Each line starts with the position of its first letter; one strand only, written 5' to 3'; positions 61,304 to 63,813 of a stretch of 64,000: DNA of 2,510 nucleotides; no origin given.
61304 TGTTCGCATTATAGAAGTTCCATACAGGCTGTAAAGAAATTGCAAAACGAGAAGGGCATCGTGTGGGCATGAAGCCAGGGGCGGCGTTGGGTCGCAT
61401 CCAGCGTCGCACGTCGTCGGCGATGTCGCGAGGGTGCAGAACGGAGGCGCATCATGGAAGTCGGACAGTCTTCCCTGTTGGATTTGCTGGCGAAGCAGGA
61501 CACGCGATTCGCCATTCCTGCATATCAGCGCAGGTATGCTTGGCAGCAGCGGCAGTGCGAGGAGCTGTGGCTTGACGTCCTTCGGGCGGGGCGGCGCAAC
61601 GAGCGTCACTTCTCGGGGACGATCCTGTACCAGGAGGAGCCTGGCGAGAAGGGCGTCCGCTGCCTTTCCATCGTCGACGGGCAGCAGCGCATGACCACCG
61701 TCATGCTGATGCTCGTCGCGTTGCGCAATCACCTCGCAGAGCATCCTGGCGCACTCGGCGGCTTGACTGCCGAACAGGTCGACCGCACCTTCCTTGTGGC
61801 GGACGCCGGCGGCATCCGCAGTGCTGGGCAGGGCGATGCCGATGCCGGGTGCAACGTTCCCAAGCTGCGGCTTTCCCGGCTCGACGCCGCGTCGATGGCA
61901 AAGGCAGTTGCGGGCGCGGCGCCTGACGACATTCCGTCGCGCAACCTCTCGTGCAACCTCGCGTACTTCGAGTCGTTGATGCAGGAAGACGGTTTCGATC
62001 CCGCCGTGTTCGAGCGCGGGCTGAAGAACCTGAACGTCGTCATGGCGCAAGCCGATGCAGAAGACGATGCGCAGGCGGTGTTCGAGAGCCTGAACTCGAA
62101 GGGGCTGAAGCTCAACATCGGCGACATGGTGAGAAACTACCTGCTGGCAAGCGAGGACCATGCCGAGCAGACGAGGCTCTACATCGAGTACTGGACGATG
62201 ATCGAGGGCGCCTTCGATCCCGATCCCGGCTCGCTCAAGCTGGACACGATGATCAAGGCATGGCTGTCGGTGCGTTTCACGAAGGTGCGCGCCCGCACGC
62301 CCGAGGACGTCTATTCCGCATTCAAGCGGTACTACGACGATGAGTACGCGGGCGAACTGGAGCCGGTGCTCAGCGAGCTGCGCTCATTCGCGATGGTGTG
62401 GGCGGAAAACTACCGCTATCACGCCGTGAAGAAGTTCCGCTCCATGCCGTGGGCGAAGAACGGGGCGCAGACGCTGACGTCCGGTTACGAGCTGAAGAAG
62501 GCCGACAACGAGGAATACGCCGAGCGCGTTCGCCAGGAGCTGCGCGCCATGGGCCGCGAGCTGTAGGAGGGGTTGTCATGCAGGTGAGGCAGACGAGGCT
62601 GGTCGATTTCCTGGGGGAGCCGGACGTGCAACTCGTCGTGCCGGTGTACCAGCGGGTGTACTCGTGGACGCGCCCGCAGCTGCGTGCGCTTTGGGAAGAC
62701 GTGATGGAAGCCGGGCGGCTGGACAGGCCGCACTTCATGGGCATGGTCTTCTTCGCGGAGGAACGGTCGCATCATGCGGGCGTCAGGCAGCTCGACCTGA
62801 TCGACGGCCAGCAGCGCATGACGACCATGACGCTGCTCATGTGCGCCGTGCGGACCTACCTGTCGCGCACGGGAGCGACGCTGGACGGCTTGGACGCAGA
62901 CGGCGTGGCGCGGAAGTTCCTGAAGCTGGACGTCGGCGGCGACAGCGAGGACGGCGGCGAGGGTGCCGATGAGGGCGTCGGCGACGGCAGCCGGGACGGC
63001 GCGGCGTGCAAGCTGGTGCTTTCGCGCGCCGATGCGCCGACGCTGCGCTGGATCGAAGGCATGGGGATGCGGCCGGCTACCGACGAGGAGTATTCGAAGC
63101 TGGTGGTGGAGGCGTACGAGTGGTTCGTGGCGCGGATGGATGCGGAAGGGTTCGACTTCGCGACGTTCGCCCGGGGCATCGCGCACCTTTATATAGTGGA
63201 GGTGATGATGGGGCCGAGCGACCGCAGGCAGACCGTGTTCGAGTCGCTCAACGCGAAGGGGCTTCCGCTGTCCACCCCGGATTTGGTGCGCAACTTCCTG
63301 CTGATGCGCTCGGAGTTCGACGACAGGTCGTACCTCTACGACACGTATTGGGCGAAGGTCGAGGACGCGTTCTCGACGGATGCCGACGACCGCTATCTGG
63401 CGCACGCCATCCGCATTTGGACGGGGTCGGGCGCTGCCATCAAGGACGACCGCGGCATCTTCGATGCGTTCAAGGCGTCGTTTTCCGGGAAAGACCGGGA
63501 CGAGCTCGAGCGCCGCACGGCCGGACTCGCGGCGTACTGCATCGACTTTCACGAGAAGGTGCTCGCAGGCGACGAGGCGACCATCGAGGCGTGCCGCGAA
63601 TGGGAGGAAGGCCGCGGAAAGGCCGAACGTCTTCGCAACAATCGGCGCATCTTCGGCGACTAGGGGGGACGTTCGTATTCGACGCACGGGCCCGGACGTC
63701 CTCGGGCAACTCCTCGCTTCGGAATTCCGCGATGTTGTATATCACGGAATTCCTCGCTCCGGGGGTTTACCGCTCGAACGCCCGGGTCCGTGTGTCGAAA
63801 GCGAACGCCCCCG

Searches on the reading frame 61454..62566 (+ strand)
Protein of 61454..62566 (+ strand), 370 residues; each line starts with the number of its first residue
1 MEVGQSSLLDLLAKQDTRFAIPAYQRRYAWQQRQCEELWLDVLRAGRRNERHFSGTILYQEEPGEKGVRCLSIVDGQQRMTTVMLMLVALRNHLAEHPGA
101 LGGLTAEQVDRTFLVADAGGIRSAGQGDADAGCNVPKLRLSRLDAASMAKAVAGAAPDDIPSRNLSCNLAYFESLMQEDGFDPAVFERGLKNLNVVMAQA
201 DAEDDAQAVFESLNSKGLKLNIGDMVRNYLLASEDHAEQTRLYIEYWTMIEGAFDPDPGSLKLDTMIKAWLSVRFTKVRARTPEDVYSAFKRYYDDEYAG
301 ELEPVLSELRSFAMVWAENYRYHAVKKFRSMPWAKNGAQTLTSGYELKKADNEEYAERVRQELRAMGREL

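Call 83: search_protein_families(library=pfam, proteins=[window:61454-62566:+], max_evalue=0.001)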
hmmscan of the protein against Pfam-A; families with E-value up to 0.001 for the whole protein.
window:61454-62566:+ (370 aa): 1 family
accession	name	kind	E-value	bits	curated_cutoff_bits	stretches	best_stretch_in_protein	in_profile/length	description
PF03235.19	GmrSD_N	-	1.7e-28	100.5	33.2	1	9-231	2-199/199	GmrSD restriction endonuclease, N-terminal domain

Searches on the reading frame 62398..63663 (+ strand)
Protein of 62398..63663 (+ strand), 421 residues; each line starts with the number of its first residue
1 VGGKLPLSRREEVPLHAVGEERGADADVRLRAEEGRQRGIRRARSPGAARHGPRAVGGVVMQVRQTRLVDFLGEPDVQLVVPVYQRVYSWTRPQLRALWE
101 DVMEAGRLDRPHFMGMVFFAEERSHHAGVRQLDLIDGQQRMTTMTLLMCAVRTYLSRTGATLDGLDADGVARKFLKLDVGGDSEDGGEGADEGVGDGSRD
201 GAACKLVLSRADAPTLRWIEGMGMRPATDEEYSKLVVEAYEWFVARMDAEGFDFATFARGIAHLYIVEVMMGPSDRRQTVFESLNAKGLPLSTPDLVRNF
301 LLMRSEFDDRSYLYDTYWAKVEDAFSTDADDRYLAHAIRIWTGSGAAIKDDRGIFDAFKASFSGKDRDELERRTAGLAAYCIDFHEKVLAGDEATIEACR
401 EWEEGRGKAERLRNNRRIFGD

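Call 83: search_protein_families(library=pfam, proteins=[window:62398-63663:+], max_evalue=0.001)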
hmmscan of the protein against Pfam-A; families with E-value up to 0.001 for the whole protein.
window:62398-63663:+ (421 aa): 1 family
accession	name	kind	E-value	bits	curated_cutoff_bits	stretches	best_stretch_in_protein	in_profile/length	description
PF03235.19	GmrSD_N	-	7e-27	95.3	33.2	1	71-302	4-199/199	GmrSD restriction endonuclease, N-terminal domain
